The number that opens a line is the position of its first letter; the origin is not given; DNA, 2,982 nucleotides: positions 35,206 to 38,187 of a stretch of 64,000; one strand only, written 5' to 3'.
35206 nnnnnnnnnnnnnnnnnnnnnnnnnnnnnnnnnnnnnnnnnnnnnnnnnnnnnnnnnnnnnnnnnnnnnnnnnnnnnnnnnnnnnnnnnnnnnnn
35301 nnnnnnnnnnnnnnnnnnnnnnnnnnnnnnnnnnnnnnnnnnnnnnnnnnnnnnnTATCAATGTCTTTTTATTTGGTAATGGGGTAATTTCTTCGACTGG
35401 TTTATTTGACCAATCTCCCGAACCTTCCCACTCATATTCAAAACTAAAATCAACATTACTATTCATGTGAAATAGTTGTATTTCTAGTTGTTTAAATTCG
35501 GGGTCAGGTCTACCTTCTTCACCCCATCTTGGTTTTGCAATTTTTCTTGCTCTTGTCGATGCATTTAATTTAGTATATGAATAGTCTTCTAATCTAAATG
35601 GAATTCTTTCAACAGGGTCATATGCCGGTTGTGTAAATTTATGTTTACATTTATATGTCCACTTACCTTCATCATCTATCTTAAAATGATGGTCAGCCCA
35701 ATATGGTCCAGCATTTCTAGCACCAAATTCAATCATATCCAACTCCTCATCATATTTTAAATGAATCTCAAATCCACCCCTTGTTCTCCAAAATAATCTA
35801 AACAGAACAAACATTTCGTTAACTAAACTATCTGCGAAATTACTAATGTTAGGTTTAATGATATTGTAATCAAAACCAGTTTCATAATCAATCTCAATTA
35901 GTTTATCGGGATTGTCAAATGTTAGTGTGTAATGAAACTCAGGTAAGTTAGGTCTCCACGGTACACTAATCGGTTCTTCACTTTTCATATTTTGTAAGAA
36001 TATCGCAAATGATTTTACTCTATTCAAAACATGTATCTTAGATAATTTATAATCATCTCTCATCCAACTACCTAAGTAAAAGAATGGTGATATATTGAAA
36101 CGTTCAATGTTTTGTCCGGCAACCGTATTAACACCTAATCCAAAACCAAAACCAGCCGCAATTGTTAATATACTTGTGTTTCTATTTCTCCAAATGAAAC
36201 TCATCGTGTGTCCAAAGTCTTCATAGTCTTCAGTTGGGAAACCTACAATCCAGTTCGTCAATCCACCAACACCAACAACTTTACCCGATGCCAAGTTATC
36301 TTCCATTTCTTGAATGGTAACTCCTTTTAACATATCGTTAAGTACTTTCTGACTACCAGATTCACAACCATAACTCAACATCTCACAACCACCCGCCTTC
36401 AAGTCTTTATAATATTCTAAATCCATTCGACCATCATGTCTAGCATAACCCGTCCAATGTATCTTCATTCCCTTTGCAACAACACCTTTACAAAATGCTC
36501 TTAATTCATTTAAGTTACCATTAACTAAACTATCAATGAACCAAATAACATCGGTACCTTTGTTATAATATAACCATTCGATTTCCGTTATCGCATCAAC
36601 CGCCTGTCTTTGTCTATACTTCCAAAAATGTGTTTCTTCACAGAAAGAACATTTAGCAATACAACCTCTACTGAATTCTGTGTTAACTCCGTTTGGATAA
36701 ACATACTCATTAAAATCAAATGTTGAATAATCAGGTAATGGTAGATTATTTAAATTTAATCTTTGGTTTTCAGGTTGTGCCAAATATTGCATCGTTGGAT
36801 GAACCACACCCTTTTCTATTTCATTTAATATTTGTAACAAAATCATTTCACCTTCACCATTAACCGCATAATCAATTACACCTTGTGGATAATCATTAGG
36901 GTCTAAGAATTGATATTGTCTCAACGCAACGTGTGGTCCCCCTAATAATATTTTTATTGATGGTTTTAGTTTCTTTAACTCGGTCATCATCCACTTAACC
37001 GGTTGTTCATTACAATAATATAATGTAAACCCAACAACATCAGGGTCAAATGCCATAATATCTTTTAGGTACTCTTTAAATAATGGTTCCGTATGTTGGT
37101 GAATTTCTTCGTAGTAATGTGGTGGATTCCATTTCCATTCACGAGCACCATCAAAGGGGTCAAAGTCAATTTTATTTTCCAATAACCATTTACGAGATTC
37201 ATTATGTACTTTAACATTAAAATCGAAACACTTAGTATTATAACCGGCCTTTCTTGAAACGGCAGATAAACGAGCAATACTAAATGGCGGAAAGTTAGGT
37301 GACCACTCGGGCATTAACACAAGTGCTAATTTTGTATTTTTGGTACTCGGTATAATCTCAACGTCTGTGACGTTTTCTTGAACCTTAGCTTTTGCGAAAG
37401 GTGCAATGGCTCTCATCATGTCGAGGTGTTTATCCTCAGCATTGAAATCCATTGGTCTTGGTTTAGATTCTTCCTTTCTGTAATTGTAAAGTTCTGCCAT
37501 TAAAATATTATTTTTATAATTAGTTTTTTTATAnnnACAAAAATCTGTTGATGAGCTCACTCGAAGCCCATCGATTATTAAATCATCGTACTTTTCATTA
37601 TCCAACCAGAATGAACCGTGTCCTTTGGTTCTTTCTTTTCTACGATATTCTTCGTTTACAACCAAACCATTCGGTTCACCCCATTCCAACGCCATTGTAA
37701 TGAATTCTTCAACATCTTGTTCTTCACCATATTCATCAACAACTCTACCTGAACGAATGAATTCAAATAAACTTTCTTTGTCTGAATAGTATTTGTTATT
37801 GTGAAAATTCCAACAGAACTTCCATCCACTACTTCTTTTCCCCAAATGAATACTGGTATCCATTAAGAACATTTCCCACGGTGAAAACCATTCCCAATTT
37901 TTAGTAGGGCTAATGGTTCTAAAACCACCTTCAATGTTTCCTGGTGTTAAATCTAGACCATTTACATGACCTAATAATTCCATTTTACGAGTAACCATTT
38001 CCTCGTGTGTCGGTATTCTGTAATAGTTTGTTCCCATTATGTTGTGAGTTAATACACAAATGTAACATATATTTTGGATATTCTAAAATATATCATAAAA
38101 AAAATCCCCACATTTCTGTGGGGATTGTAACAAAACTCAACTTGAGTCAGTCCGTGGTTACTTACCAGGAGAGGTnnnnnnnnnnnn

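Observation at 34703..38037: Phage-borne B12-binding radical SAM enzyme with partner phosphoesterase, plus IscA and FeoA elsewhere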

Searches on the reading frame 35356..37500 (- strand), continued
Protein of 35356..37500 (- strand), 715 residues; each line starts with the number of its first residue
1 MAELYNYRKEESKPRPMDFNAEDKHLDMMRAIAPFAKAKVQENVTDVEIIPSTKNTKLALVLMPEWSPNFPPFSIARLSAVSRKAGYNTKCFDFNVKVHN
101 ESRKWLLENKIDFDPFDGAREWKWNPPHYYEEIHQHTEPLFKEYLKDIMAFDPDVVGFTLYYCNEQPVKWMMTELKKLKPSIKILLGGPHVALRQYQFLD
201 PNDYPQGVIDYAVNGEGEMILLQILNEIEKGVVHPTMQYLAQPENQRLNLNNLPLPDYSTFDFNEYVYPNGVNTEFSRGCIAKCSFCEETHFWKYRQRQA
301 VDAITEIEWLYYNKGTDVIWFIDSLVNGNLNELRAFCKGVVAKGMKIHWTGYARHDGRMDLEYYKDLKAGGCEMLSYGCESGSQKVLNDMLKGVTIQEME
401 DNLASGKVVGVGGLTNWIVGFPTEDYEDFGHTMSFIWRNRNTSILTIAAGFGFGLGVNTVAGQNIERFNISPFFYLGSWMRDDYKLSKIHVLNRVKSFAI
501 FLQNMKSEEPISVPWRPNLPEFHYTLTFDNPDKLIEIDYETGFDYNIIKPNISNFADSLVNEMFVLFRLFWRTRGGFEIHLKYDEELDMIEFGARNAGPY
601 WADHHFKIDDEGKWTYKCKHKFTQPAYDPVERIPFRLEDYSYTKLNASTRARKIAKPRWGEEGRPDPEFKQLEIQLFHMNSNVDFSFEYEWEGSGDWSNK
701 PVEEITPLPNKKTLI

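Call 94: find_encoding_contigs(protein=P0007, flank=5000, max_places=2)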
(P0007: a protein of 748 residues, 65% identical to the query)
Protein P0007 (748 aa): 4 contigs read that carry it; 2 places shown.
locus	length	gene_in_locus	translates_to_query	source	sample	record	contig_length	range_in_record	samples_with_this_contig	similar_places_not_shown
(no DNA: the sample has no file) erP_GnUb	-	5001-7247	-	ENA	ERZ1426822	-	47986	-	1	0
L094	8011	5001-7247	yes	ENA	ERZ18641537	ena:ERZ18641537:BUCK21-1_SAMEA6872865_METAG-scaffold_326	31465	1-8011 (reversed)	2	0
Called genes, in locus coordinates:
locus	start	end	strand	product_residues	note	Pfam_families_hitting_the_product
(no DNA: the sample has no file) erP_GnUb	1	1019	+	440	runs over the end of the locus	PF01471:PG_binding_1 (weak)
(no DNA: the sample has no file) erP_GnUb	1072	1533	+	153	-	-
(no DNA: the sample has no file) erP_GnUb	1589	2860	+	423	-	-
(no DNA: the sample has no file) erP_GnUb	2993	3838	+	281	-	-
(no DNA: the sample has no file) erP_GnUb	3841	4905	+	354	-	PF02086:MethyltransfD12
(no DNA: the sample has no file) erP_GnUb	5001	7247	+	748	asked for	PF02310:B12-binding, PF04055:Radical_SAM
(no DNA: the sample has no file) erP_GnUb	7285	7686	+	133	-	-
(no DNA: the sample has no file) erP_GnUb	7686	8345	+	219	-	PF00149:Metallophos (weak)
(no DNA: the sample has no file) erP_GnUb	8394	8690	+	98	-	-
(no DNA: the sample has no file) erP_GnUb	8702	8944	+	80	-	-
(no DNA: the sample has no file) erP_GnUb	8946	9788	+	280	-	-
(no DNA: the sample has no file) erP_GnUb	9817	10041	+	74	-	-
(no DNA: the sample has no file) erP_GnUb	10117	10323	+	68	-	-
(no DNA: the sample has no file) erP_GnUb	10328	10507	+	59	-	-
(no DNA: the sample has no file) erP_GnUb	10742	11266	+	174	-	PF01832:Glucosaminidase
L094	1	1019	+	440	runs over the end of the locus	PF01471:PG_binding_1 (weak)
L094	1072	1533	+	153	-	-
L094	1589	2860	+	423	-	-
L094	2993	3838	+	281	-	-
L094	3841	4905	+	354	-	PF02086:MethyltransfD12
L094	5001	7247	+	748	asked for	PF02310:B12-binding, PF04055:Radical_SAM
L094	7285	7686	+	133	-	-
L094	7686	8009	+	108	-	?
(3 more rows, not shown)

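Call 95: find_encoding_contigs(protein=P0004, flank=5000, max_places=2)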
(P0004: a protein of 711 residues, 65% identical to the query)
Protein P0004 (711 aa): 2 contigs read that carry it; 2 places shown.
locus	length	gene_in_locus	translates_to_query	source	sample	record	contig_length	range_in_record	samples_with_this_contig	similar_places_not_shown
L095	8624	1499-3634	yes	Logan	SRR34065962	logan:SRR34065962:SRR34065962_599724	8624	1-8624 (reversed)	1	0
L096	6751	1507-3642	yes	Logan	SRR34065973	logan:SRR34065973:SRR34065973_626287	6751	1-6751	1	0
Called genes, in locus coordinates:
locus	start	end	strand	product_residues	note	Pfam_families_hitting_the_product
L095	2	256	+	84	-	?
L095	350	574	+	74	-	-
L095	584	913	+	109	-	-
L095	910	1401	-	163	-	-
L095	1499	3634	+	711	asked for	PF02310:B12-binding, PF04055:Radical_SAM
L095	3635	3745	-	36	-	-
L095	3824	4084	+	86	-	-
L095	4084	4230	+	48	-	-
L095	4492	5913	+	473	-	PF13517:FG-GAP_3 (weak)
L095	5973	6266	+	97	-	-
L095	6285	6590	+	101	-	-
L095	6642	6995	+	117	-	-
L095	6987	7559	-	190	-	-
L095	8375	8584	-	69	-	-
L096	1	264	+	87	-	?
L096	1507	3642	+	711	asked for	PF02310:B12-binding, PF04055:Radical_SAM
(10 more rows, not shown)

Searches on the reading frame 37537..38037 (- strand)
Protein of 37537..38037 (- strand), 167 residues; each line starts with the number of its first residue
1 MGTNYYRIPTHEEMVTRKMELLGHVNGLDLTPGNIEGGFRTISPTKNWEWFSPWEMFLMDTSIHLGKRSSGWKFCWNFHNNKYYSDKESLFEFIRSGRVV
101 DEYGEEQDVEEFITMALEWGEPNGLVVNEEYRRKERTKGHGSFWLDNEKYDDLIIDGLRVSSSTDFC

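Call 3: search_protein_families(library=pfam, proteins=[window:37537-38037:-], max_evalue=0.01)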
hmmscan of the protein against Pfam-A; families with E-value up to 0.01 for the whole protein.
window:37537-38037:- (167 aa): 0 families

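Call 4: search_protein_families(library=ncbifam, proteins=[window:37537-38037:-], max_evalue=0.01)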
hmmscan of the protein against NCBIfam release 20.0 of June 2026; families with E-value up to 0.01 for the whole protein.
window:37537-38037:- (167 aa): 0 families

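Call 5: search_protein_families(library=phrogs, proteins=[window:37537-38037:-], max_evalue=0.001)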
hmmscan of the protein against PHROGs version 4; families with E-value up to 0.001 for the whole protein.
window:37537-38037:- (167 aa): 0 families

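Call 70: search_dna_similar(query=window:37537-38037:-, collection=phages, mode=protein, max_rows=10)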
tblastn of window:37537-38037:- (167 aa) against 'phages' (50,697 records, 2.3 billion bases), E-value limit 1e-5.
No match.

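Call 97: find_homologous_proteins(query=window:37537-38037:-, max_evalue=0.001)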
Query window:37537-38037:- (167 aa): 1997 proteins with E <= 0.001 among 2035 candidates; the best 120 are listed.
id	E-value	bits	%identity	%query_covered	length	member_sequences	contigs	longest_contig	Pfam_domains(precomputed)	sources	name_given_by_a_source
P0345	1.4e-103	362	90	100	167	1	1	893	-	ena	-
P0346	9.4e-101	353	87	100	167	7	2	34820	-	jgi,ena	-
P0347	6.7e-100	350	89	100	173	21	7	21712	-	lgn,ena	-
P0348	3.4e-98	345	86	100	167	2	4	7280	-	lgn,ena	-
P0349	3.3e-97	341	83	100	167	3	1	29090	-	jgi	jgi:hypothetical protein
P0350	3.9e-97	341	87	100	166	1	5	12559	-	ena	-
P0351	6.5e-97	340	87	100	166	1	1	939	-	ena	-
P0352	2.4e-95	335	86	100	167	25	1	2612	-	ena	-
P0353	2.6e-95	335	85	100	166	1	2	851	-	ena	-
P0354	7.7e-95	334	84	100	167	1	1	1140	-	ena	-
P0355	6.3e-93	327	81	100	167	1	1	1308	-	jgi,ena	-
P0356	1.3e-92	326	85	100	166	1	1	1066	-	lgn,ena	-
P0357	1.5e-92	326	81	100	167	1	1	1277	-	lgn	-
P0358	5.6e-92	324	80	100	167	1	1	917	-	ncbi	-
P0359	6.3e-92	324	83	100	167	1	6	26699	-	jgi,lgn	jgi:hypothetical protein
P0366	3.8e-91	322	83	100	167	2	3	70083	-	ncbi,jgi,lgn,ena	jgi:hypothetical protein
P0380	1.2e-89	317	79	100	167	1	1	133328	-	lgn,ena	-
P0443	1.1e-81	291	76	100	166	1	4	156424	-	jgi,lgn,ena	jgi:hypothetical protein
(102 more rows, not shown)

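Call 98: find_encoding_contigs(protein=P0380, flank=6000, max_places=1)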
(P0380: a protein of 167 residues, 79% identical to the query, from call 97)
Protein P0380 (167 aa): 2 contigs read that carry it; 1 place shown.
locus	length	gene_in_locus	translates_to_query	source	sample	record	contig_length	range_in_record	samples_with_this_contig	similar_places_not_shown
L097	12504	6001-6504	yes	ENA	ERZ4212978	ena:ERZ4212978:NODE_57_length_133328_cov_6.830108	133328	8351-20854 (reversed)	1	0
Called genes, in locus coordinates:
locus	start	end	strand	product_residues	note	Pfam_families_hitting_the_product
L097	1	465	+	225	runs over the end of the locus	-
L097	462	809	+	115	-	PF20475:DUF6717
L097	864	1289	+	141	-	PF02675:AdoMet_dc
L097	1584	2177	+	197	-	PF18143:HAD_SAK_2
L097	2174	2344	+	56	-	-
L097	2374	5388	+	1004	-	PF01471:PG_binding_1 (faint)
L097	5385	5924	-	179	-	PF23790:Kyano_Gp96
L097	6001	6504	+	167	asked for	-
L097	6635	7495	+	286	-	-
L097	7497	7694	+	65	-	-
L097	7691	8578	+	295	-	-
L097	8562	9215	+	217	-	PF00149:Metallophos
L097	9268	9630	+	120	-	-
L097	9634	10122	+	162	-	-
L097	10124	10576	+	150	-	PF15891:Nuc_deoxyri_tr2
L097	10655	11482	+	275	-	-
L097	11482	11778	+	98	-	-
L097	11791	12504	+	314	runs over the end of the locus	PF01145:Band_7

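Call 99: find_encoding_contigs(protein=P0443, flank=6000, max_places=1)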
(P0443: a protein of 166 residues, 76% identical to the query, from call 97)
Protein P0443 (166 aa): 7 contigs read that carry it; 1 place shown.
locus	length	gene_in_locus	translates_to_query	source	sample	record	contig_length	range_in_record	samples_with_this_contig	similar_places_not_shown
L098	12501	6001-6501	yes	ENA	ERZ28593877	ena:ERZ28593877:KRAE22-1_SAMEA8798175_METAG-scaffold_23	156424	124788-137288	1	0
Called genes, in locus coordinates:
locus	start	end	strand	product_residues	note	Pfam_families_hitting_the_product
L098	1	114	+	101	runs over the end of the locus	-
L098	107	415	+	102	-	-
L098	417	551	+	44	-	-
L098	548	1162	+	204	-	PF00145:DNA_methylase (weak)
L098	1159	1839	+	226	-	-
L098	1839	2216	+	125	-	-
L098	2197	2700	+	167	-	PF18143:HAD_SAK_2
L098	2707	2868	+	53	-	-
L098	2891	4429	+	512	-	PF01551:Peptidase_M23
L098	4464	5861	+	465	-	-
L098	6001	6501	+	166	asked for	-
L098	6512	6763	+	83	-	PF16225:DUF4884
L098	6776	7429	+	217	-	PF00149:Metallophos (faint)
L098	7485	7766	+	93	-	-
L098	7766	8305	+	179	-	PF00908:dTDP_sugar_isom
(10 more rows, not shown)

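Call 100: find_encoding_contigs(protein=P0366, flank=6000, max_places=1)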
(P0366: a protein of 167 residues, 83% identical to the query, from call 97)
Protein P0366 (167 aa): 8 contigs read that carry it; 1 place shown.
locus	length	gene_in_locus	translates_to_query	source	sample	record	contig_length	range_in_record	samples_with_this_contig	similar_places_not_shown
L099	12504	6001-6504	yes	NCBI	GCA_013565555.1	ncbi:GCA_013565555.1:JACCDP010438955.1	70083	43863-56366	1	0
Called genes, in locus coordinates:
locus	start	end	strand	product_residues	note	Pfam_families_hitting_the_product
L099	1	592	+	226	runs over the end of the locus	-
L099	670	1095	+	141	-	PF02675:AdoMet_dc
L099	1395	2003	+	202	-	PF18143:HAD_SAK_2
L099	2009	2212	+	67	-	-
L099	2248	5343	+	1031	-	PF01551:Peptidase_M23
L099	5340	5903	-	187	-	PF23790:Kyano_Gp96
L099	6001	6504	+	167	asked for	-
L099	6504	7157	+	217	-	PF00149:Metallophos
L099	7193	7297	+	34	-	-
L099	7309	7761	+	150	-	-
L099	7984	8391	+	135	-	-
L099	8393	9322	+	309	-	PF01145:Band_7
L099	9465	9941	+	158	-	PF20274:cREC_REC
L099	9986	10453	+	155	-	-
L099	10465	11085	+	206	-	PF00929:RNase_T, PF13482:RNase_H_2 (faint)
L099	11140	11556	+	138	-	PF08299:Bac_DnaA_C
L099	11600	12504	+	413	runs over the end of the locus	PF08401:ArdcN (weak)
